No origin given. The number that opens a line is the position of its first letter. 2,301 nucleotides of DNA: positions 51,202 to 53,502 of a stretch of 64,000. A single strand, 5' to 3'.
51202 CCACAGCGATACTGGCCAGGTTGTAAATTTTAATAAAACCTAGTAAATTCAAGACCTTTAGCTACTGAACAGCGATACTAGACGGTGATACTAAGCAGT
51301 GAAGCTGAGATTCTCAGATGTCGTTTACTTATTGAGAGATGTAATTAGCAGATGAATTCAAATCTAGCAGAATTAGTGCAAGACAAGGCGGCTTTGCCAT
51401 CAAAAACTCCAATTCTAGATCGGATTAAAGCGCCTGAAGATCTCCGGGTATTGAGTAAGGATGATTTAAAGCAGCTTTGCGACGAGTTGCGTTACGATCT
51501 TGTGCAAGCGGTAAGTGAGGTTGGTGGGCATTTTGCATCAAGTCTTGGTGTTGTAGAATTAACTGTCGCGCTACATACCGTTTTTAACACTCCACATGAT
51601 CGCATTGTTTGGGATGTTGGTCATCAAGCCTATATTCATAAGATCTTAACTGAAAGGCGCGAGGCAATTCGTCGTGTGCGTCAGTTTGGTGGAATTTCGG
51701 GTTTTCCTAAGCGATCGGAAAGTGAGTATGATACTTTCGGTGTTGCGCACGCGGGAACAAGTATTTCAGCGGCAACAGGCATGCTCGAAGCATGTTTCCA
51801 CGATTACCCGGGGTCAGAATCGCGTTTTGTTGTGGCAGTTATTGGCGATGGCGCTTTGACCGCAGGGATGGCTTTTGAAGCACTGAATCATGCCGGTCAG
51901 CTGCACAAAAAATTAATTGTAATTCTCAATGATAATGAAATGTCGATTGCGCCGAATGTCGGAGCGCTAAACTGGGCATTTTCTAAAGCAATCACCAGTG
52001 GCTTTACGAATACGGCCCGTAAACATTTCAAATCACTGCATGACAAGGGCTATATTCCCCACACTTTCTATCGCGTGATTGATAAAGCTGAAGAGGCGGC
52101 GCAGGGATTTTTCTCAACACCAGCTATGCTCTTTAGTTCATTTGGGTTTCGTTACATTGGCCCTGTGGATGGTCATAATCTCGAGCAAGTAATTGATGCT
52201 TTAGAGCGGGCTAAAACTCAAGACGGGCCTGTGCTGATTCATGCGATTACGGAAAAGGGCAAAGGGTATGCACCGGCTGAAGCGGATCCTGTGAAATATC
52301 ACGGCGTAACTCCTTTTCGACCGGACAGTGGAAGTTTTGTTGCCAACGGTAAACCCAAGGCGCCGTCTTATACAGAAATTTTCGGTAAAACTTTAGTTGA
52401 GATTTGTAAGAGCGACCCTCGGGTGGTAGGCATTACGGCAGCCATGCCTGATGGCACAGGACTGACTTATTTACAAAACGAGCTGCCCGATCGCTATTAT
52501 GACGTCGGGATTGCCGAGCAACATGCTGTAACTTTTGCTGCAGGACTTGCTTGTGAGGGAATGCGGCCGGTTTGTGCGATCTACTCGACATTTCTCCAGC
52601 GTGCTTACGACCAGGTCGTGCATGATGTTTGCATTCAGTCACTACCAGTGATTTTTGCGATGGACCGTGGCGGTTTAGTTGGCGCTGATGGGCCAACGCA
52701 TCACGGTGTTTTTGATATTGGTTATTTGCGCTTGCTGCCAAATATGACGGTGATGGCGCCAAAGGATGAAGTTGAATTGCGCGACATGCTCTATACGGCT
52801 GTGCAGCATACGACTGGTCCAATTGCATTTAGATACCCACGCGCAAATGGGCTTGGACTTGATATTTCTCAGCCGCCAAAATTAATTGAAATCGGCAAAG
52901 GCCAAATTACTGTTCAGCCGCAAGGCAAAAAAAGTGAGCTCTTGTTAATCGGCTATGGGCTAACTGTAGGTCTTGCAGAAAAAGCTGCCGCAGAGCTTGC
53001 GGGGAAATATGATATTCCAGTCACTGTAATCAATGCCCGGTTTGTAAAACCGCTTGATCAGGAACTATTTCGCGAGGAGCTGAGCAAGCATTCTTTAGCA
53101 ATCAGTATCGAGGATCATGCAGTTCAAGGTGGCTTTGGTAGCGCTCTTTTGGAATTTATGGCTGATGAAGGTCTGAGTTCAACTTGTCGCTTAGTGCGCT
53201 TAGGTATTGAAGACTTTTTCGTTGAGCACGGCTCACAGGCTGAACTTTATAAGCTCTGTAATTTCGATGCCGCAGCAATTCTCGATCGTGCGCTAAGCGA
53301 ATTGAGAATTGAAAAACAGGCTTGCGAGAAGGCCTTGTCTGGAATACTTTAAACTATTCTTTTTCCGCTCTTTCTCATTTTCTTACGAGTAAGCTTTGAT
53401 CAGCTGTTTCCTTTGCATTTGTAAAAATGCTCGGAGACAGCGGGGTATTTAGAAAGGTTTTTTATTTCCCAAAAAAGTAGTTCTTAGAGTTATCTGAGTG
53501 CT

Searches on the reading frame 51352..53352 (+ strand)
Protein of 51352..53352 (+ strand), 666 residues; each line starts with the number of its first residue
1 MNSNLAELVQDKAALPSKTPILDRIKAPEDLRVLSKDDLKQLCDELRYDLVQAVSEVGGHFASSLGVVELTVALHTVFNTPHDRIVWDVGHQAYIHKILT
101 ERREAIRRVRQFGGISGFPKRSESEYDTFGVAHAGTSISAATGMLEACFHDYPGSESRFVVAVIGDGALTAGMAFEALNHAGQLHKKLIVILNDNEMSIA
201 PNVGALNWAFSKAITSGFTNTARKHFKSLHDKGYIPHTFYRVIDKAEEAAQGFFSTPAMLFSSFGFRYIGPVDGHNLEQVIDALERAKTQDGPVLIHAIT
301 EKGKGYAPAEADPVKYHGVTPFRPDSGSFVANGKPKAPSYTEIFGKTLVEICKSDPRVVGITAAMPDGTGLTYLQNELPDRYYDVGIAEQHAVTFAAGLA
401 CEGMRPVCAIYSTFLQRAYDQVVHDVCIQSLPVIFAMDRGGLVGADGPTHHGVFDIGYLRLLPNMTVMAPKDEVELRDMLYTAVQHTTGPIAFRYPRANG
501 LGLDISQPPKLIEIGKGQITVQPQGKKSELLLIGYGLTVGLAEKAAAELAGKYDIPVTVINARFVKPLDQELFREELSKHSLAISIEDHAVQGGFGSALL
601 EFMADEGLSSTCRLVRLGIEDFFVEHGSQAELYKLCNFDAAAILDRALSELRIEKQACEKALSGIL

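Call 44: search_protein_families(library=pfam, proteins=[window:51352-53352:+], max_evalue=0.001)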
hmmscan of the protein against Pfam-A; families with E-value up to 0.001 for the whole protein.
window:51352-53352:+ (666 aa): 5 families
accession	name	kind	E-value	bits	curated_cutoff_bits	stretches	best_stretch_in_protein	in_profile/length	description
PF13292.11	DXP_synthase_N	-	8.1e-113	376.7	21.2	1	22-300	1-274/274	1-deoxy-D-xylulose-5-phosphate synthase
PF02779.29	Transket_pyr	-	5e-50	170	27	1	337-499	2-171/174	Transketolase, pyrimidine binding domain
PF02780.25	Transketolase_C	-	1.8e-24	86.5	25.9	1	525-643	7-124/124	Transketolase, C-terminal domain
PF00456.26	Transketolase_N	-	1.7e-09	37.5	22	1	59-204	23-192/334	Transketolase, thiamine diphosphate binding domain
PF02775.26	TPP_enzyme_C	-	1.5e-07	31.8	21.9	1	126-197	22-84/151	Thiamine pyrophosphate enzyme, C-terminal TPP binding domain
